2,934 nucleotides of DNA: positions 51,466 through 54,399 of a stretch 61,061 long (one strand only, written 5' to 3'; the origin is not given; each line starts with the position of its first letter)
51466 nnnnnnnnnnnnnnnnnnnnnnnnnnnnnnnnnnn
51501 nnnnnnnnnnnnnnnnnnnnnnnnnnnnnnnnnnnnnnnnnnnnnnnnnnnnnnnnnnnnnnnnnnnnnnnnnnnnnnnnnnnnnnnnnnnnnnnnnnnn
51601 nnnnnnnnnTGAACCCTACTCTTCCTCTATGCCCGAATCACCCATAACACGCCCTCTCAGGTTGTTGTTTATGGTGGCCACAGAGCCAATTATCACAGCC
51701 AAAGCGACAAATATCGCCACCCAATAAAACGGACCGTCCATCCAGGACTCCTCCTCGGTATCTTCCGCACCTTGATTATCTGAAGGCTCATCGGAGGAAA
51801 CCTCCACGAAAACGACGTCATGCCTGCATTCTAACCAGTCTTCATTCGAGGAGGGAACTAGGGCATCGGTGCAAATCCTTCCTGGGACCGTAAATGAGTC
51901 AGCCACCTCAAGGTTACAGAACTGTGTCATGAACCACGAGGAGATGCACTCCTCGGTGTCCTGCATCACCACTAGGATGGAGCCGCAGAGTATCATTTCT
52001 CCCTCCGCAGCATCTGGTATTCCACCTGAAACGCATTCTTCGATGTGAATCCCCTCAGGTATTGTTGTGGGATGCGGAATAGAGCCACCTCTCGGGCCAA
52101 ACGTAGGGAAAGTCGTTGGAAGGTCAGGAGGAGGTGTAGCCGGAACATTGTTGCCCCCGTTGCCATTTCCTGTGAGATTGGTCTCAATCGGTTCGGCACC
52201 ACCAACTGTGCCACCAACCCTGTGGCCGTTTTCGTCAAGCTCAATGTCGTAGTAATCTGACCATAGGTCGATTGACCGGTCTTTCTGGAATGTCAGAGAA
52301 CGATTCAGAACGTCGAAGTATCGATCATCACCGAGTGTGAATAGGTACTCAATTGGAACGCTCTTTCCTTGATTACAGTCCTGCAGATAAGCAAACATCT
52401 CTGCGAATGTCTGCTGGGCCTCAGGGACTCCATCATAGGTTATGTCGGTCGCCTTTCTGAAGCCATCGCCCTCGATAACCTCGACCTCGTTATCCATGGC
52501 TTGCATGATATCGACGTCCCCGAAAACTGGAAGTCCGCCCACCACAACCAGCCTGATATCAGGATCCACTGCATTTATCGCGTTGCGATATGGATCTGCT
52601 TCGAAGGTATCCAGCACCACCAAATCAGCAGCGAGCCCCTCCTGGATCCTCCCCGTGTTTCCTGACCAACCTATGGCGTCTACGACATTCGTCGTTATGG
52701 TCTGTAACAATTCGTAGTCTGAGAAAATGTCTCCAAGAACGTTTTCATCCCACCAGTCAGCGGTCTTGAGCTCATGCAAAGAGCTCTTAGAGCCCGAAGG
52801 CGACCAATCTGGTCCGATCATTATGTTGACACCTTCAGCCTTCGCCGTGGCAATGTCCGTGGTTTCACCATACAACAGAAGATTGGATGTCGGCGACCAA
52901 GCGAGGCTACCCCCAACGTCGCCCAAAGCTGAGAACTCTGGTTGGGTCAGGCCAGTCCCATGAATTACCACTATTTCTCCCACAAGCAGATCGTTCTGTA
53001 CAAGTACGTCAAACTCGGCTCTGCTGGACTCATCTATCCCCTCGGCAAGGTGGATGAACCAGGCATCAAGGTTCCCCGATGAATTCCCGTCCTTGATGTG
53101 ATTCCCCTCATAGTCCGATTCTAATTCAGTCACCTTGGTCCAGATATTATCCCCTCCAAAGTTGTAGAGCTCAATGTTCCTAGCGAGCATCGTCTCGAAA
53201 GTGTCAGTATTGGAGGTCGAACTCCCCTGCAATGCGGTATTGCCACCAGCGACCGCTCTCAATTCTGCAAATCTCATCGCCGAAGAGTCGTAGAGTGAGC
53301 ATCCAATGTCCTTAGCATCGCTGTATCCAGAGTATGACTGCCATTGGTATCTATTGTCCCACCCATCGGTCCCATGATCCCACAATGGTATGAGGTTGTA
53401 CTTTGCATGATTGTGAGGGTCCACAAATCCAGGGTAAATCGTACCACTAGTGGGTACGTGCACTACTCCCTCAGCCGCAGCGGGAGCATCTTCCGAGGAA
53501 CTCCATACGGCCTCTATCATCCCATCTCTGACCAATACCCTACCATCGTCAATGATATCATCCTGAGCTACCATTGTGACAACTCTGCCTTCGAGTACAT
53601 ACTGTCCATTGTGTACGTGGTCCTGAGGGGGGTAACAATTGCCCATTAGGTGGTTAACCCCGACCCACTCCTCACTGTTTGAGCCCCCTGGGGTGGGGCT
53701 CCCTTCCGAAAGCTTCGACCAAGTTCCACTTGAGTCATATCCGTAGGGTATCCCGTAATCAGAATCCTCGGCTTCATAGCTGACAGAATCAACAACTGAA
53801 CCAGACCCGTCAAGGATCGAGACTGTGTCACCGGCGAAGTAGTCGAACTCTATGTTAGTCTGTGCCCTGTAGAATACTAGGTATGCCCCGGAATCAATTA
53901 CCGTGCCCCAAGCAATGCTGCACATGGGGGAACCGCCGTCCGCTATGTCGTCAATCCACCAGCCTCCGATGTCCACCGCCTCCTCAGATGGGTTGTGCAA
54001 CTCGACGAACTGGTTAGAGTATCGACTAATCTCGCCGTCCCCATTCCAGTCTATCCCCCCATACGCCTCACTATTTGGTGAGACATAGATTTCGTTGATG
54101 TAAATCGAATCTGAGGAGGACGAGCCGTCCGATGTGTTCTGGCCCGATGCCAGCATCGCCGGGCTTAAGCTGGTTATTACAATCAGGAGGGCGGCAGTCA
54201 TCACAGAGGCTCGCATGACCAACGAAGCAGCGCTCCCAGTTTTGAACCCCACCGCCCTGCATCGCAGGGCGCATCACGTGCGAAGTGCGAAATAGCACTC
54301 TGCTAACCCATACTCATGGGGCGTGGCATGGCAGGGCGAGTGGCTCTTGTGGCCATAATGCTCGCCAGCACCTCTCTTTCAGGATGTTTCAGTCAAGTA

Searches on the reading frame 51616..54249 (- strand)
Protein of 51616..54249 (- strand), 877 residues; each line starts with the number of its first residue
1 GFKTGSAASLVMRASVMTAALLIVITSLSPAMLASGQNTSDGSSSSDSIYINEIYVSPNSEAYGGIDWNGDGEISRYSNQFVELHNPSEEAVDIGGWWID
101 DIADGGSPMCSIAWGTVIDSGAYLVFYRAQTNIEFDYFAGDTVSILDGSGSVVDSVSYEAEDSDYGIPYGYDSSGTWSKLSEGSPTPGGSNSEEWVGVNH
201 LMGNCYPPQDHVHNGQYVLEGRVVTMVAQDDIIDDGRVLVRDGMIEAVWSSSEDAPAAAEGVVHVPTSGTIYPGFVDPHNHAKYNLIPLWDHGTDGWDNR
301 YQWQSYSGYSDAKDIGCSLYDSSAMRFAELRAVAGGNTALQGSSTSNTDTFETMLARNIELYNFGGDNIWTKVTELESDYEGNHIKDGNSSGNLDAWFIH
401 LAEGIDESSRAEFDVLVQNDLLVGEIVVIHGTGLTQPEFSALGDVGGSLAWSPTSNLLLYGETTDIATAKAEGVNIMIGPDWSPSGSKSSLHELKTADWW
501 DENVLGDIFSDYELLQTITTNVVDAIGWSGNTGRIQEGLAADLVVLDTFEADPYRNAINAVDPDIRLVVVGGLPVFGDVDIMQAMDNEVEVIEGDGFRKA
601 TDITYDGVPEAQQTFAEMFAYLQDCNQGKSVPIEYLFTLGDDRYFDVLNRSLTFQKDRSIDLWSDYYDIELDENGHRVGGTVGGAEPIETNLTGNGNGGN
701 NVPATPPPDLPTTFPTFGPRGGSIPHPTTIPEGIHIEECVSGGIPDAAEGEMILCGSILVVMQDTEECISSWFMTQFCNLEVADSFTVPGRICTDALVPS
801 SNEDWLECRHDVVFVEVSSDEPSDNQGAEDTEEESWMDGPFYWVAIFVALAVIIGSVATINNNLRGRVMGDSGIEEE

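Call 81: search_protein_families(library=pfam, proteins=[window:51616-54249:-], max_evalue=0.00001)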
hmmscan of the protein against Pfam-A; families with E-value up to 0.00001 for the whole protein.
window:51616-54249:- (877 aa): 3 families
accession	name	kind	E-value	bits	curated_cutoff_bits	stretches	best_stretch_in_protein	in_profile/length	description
PF00932.25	LTD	-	1.9e-14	54.4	34.3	1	43-159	2-108/109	Lamin Tail Domain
PF07969.17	Amidohydro_3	-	1.1e-12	48.6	29.7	1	427-576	309-472/472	Amidohydrolase family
PF01979.26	Amidohydro_1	-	9.9e-12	45.2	25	1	453-572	222-342/345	Amidohydrolase family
